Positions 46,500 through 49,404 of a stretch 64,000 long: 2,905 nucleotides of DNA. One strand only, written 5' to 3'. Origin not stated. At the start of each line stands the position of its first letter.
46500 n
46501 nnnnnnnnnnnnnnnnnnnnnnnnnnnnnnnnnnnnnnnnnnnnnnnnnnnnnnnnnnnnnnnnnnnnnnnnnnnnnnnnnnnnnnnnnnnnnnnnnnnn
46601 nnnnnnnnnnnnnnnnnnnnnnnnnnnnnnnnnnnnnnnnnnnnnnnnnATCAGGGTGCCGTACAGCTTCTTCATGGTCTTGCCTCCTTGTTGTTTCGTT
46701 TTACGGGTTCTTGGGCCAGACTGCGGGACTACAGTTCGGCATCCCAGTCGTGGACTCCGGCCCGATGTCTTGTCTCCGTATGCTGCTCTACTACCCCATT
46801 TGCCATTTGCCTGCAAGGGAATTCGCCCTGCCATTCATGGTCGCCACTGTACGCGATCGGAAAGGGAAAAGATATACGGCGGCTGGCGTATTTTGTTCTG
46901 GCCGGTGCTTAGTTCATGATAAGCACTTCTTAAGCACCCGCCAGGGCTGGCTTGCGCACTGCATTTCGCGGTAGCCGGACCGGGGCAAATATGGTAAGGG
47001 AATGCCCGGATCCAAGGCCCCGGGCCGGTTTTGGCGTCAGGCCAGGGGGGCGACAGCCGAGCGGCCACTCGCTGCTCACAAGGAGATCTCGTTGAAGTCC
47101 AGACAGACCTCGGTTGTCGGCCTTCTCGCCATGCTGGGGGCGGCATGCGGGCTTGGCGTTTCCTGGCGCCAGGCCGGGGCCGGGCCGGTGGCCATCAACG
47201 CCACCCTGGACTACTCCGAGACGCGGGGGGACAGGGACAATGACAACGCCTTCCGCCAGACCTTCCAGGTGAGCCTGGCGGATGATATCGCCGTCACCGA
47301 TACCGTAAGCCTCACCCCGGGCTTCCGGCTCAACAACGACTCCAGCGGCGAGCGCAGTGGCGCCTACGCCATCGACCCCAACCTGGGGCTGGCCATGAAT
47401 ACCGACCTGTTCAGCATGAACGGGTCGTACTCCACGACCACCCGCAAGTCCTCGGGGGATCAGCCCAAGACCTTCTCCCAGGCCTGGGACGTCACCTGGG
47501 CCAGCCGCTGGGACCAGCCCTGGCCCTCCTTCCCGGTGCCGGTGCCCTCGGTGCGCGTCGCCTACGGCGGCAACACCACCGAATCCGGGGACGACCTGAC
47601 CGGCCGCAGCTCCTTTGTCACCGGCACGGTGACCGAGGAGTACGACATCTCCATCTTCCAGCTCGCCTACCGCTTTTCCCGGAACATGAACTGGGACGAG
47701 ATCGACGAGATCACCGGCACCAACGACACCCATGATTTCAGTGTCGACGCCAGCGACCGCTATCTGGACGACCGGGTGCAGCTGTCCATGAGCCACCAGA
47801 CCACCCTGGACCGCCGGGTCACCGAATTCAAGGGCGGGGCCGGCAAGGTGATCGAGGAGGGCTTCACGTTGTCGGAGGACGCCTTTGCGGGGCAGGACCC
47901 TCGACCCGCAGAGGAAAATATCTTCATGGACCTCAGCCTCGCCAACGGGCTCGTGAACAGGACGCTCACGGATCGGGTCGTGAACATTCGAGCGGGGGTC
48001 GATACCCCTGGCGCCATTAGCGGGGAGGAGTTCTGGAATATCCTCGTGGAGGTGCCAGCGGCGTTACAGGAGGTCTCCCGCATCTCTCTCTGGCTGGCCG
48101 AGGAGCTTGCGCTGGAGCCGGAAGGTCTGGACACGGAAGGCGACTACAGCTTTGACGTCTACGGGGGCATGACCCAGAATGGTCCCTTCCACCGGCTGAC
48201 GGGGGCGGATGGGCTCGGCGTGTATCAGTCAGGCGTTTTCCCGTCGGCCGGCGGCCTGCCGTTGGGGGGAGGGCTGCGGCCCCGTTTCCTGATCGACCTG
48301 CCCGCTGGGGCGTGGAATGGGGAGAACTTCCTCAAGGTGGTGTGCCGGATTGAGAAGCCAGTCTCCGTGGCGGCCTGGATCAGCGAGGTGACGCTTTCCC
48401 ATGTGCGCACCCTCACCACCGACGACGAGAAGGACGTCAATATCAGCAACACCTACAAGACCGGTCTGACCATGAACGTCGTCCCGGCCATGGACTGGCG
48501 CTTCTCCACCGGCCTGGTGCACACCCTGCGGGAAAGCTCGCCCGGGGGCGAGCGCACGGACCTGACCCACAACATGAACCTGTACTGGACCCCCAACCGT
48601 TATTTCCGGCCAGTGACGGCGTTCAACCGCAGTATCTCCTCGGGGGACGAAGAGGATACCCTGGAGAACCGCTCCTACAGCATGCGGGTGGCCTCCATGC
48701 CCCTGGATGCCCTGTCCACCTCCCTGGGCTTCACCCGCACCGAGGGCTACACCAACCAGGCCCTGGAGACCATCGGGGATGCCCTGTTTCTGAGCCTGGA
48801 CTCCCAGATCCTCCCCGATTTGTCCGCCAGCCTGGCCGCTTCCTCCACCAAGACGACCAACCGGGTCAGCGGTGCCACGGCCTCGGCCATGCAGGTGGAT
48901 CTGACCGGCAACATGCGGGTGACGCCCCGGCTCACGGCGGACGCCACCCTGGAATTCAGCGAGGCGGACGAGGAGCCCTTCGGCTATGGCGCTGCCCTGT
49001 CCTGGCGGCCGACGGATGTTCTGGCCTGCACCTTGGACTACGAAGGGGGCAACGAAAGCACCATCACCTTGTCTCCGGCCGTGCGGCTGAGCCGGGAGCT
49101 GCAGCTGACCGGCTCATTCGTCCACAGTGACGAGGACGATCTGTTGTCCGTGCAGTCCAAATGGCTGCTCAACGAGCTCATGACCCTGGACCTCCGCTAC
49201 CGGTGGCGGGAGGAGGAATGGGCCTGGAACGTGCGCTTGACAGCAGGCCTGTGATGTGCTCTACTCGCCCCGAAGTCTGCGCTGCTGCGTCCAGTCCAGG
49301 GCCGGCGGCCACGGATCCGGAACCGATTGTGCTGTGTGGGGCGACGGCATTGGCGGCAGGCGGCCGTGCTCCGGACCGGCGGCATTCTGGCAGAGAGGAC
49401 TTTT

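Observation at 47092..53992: Divergent five-gene envelope cluster (OM-barrel-like protein, three paralogous lipoproteins, prolyl-isomerase chaperone): candidate cytochrome-filament assembly/secretion machine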

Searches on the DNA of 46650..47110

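Call 88: search_rna_families(source=window, start=46650, end=47110, threshold=evalue, max_evalue=1)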
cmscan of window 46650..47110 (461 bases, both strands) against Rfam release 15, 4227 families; matches with E-value up to 1: 1.
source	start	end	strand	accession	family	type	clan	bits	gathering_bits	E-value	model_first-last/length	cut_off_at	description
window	46895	46948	+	RF03657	MIR6145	Gene; miRNA;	-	18.7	53.4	0.47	1-78/78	no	MIR6145 microRNA precursor family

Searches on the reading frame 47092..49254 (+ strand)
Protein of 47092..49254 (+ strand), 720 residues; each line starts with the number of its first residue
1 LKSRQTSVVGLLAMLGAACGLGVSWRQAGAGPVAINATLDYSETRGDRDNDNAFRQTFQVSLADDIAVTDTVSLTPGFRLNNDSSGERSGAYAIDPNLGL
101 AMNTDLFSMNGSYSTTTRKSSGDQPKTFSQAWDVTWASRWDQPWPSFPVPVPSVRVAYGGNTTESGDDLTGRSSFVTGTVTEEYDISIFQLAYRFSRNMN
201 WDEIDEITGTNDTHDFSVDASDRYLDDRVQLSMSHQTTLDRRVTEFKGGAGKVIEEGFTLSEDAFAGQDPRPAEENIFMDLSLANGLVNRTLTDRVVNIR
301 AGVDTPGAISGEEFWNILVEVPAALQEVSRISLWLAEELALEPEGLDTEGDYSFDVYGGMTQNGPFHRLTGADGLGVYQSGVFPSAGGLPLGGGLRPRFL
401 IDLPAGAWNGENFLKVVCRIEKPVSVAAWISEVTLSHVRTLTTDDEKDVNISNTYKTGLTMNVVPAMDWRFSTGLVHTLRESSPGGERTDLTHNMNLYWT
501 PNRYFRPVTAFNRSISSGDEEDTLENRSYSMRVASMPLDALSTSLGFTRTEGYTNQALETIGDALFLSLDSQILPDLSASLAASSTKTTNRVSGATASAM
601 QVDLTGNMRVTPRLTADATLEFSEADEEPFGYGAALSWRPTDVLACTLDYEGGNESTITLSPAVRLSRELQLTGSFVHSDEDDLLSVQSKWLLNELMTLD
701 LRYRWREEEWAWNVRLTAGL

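Call 5: search_protein_families(library=pfam, proteins=[window:47092-49254:+], max_evalue=1)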
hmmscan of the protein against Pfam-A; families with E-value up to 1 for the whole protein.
window:47092-49254:+ (720 aa): 2 families
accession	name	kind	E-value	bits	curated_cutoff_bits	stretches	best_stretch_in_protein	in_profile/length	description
PF06178.19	KdgM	-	0.0029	17.7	22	0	396-509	84-196/222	Oligogalacturonate-specific porin protein (KdgM)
PF24604.1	B-barrel_PelB_C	-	0.12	12.3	31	0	209-244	71-106/309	PelB, C-terminal beta barrel domain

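Call 17: search_protein_families(library=ncbifam, proteins=[window:47092-49254:+], max_evalue=0.01)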
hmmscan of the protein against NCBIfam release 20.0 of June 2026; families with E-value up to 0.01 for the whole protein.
window:47092-49254:+ (720 aa): 0 families

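Call 19: find_homologous_proteins(query=window:47092-49254:+, max_evalue=0.001)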
Query window:47092-49254:+ (720 aa): 2 proteins with E <= 0.001 among 8000 candidates.
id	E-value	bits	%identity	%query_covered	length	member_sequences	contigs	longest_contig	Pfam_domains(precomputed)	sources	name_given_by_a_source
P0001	0.0e+0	1629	100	100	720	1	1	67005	-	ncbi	ncbi:MAG: hypothetical protein AB1634_02015 [Thermodesulfobacteriota bacterium]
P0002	9.0e-10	56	32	21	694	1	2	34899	-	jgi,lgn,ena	-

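Call 23: find_encoding_contigs(protein=P0002, flank=10000, max_places=3)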
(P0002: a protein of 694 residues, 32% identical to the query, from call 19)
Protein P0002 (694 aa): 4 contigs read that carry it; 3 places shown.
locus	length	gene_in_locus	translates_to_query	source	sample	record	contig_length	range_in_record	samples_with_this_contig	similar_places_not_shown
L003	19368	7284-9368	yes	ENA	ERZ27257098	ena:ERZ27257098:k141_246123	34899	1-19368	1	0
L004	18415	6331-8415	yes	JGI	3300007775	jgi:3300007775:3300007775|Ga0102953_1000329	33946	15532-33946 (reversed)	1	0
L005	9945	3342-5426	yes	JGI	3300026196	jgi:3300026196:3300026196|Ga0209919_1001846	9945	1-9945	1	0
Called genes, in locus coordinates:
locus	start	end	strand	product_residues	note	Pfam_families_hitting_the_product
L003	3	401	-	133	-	?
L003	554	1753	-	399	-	PF00365:PFK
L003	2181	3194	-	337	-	PF00586:AIRS, PF02769:AIRS_C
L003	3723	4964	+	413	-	-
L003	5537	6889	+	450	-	PF22113:Mtrc-MtrF_II-IV_dom (faint), PF09699:Paired_CXXCH_1 (faint), PF14522:Cytochrome_C7 (faint)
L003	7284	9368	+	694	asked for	-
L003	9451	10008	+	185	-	PF13036:LpoB (weak), PF03783:CsgG (faint)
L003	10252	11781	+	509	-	-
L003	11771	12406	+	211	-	-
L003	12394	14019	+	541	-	PF13145:Rotamase_2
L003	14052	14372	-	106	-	-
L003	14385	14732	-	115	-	-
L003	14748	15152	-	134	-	-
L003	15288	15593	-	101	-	-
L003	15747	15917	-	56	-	-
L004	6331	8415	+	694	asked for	-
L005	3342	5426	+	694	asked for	-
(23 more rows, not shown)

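Call 33: search_protein_representatives(protein=window:47092-49254:+)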
Query: 720 residues. Proteins with E-value up to 0.001 (for the whole library): 174; up to 1e-10: 81; up to 1e-30: 5. The best 150 are listed.
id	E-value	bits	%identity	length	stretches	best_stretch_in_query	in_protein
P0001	0.0e+00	1628.5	100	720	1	1-720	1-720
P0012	5.6e-115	401.8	41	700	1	14-718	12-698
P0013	1.1e-101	357.8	35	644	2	421-718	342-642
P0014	2.5e-100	353.3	34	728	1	4-718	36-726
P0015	1.0e-35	139.8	29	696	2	398-713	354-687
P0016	1.2e-28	116.4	26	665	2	411-701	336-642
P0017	7.4e-26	107.2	27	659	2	412-686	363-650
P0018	1.0e-24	103.4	27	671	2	21-275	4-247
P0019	2.0e-24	102.5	27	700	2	411-695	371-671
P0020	5.1e-24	101.1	29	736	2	396-648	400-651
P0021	7.7e-24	100.5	32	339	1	453-718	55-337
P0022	1.2e-23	99.9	27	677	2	423-717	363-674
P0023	1.9e-23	99.2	27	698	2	396-657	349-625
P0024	3.1e-23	98.5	27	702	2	449-650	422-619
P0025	6.1e-23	97.6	28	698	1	9-701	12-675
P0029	8.1e-22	93.8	24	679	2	424-706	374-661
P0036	1.6e-19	86.3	27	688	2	457-716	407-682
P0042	2.0e-18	82.6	28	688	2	443-699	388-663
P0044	3.3e-18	81.9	30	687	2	41-253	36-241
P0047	2.1e-17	79.3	27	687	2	451-716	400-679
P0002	2.9e-10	55.7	30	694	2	496-630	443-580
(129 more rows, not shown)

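Call 36: find_homologous_proteins(query=A1, max_evalue=0.00001)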
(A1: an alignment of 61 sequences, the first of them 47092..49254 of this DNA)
Query A1 (61 sequences) (720 aa, profile of the alignment): 2 proteins with E <= 0.00001 among 8000 candidates.
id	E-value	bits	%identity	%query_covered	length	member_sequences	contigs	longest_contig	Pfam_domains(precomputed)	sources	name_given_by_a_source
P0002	5.3e-161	556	32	21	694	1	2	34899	-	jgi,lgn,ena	-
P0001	3.6e-154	533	100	100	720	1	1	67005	-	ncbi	ncbi:MAG: hypothetical protein AB1634_02015 [Thermodesulfobacteriota bacterium]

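Call 38: list_cluster_members(proteins=[P0012, P0014, P0020, P0018, P0016, P0036, P0044, P0042, P0047, P0029])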
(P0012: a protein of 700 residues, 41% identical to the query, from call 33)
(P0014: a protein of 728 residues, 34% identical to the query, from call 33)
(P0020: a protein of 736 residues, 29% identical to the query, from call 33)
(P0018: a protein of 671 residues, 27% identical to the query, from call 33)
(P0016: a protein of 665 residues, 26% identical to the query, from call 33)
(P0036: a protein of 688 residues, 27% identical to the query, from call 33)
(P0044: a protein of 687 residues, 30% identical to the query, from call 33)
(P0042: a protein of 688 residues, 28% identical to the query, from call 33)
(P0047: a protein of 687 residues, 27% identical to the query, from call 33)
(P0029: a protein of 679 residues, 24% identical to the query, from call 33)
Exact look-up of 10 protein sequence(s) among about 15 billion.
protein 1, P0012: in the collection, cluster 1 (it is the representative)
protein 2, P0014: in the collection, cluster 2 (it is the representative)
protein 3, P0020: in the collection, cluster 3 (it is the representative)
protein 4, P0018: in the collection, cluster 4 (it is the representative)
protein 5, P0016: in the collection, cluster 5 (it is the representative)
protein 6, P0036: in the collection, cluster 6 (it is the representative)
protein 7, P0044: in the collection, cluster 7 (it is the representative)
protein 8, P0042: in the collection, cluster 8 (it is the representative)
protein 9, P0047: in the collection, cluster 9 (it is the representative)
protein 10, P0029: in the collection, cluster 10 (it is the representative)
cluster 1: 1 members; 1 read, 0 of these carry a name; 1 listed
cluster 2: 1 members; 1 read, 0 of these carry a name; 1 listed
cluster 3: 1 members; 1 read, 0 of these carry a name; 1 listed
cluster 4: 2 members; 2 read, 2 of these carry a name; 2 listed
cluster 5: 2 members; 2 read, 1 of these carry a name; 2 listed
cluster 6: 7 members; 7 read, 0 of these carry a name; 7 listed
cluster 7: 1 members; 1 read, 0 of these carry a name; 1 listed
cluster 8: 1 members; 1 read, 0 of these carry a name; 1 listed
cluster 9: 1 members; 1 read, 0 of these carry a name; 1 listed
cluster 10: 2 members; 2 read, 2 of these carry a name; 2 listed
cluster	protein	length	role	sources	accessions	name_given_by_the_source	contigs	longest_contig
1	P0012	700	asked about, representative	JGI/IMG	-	-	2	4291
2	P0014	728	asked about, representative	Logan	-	-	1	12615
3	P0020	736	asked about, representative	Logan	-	-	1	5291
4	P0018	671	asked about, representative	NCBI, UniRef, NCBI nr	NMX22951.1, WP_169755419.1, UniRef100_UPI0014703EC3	hypothetical protein HCU62_03215 [Dissulfurirhabdus thermomarina] | hypothetical protein n=1 Tax=Dissulfurirhabdus thermomarina TaxID=1765737 ... | hypothetical protein [Dissulfurirhabdus thermomarina]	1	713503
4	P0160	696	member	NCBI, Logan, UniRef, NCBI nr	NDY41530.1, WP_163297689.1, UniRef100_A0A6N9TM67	hypothetical protein G3N55_01505 [Dissulfurirhabdus thermomarina] | TIGR03016 family PEP-CTERM system-associated outer membrane protein n=1 ... | hypothetical protein [Dissulfurirhabdus thermomarina]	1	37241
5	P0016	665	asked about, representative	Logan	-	-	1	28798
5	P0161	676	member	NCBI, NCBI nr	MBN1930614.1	MAG: hypothetical protein JW786_03275 [Desulfobacterales bacterium] | hypothetical protein [Desulfobacterales bacterium]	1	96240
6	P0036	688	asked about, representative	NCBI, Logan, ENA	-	-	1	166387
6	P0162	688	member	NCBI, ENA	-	-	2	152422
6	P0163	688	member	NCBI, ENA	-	-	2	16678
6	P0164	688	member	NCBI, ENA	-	-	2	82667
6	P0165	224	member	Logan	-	-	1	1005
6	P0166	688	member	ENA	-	-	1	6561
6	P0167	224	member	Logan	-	-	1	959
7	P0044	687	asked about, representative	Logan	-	-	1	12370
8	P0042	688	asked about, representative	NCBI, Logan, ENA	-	-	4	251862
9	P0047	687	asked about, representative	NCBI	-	-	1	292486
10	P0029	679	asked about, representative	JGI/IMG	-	hypothetical protein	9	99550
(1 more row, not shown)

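Call 50: search_solved_structures(query=A1, max_evalue=10)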
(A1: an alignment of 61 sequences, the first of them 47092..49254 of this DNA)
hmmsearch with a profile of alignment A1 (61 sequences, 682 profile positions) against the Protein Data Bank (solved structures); distinct sequences matched with E-value up to 10: 2.
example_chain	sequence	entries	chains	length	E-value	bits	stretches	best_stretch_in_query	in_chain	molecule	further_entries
2jd9_A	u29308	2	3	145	0.11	14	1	313-368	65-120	YECBM32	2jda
3q6a_A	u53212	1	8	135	0.28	12.7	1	324-396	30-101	uncharacterized protein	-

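Call 61: predict_structure(alignment_id=A1)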
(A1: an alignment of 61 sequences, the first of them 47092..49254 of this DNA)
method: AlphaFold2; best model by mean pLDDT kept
length: 720 residues; sequences in the alignment: 61
mean_pLDDT: 85.9   pTM: 0.72
mean pLDDT of the five models: 85.9, 84.5, 84.0, 83.8, 81.9
residues with pLDDT >= 90: 426; 70-90: 186; 50-70: 65; < 50: 43
segments of 3 or more residues with pLDDT < 50: 1-3, 276-278, 281-285, 287-310, 388-393
pLDDT, mean of each block of 10 residues (from residue 1): 58 80 60 89 90 94 80 92 85 94 95 95 87 96 78 96 81 94 95 98 89 98 97 98 91 81 75 57 47 35 39 79 79 84 60 83 62 74 53 69 81 85 76 86 91 98 96 98 93 98 97 95 97 96 98 97 98 95 97 95 96 95 86 95 96 93 97 97 96 96 95 95
secondary structure, 60 per line:
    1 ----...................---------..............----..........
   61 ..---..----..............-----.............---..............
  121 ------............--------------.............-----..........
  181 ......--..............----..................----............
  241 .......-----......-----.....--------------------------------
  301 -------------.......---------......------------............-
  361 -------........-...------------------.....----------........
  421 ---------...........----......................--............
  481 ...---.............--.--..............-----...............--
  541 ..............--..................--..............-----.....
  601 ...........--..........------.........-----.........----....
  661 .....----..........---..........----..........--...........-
elements in order (helices of 4 or more, strands of 3 or more residues): H5-23 E33-46 E51-62 E72-85 E91-103 E107-120 E127-138 E153-165 E171-186 E189-202 E207-224 E229-247 E253-258 E264-268 E314-320 E330-335 H348-351 E352-359 E368-375 E377-379 E398-402 E413-420 E430-440 E445-466 E469-483 E487-499 E505-518 E524-538 E541-554 E557-574 E577-590 E596-611 E614-623 E630-638 E644-652 E657-665 E670-679 E683-692 E697-706 E709-719

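Call 65: fold_search(model_id=the predicted structure, library=pdb)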
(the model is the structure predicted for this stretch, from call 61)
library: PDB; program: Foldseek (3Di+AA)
matches with E <= 10: 839; with E <= 0.001: 228
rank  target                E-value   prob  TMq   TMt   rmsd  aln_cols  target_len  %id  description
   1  5mzs                  5.4e-11  1.00  0.27  0.28  17.1       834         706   10  Crystal structure of the ferric enterobactin receptor (PfeA) mutant (R480A_Q482A) from Pseudomonas aeruginosa (released 2018-02-14)
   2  6r1f                  6.2e-11  1.00  0.27  0.28  16.7       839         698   10  Crystal structure of the ferric enterobactin receptor mutant R480A from Pseudomonas aeruginosa (PfeA) in complex with en (released 2019-04-10)
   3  5m9b                  7.1e-11  1.00  0.28  0.28  16.3       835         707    9  Crystal structure of the ferric enterobactin receptor (PfeA) from Pseudomonas aeruginosa (released 2018-02-21)
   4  5nc3                  1.0e-10  1.00  0.27  0.27  17.4       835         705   10  Crystal structure of the ferric enterobactin receptor (PfeA) from Pseudomonas aeruginosa in complex with the tris-catech (released 2018-03-21)
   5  6i2j                  1.2e-10  1.00  0.27  0.27  17.2       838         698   10  Crystal structure of the ferric enterobactin receptor mutant (Q482A) from Pseudomonas aeruginosa (PfeA) in complex with  (released 2019-01-16)
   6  6q5e                  1.2e-10  1.00  0.27  0.28  17.3       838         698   10  Crystal structure of the ferric enterobactin receptor from Pseudomonas aeruginosa (PfeA) in complex with enterobactin (released 2019-01-16)
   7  5fr8_A                1.2e-10  1.00  0.26  0.26  21.9       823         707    9  Crystal structure of the siderophore receptor PirA from Acinetobacter baumannii (released 2016-05-11)
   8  5out                  1.9e-10  1.00  0.26  0.27  16.8       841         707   10  CRYSTAL STRUCTURE OF THE FERRIC ENTEROBACTIN RECEPTOR (PFEA) MUTANT (G324V) FROM PSEUDOMONAS AERUGINOSA (released 2018-09-05)
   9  5fp2_A                3.0e-10  1.00  0.28  0.35  11.8       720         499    9  Crystal structure of the siderophore receptor PirA from Pseudomonas aeruginosa (released 2015-12-09)
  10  5fok_B                3.8e-10  1.00  0.23  0.24  22.1       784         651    8  Crystal structure of the siderophore receptor PiuA from Pseudomonas aeruginosa (released 2016-05-11)
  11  5fp2_B                5.0e-10  1.00  0.27  0.33  13.8       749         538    9  Crystal structure of the siderophore receptor PirA from Pseudomonas aeruginosa (released 2015-12-09)
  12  5fok_A                5.4e-10  1.00  0.23  0.24  22.0       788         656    8  Crystal structure of the siderophore receptor PiuA from Pseudomonas aeruginosa (released 2016-05-11)
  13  5nc4                  6.0e-10  1.00  0.27  0.28  17.3       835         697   10  Crystal structure of the ferric enterobactin receptor (PfeA) in complex with protochelin from Pseudomonas aeruginosa (released 2018-03-21)
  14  6bpn                  9.1e-10  1.00  0.25  0.26  20.9       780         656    6  The crystal structure of the Ferric-Catecholate import receptor Fiu from E. coli K12: Open form (C2221) (released 2018-11-28)
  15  2hdi_A                1.1e-09  1.00  0.27  0.30  16.2       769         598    8  Crystal structure of the Colicin I receptor Cir from E.coli in complex with receptor binding domain of Colicin Ia. (released 2007-05-08)
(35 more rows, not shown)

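Call 100: search_protein_families(library=ncbifam, proteins=[P0160, window:47092-49254:+], max_evalue=1)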
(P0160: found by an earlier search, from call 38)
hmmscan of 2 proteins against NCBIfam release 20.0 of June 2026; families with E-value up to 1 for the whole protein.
P0160 (696 aa): 1 family
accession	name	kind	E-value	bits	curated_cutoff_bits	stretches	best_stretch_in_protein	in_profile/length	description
NF041027.1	GSU2204_Se_pt_1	equivalog_domain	8.4e-06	24.8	350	3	594-651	505-571/580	GSU2204 family CXXCH-containing (seleno)protein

window:47092-49254:+ (720 aa): 0 families
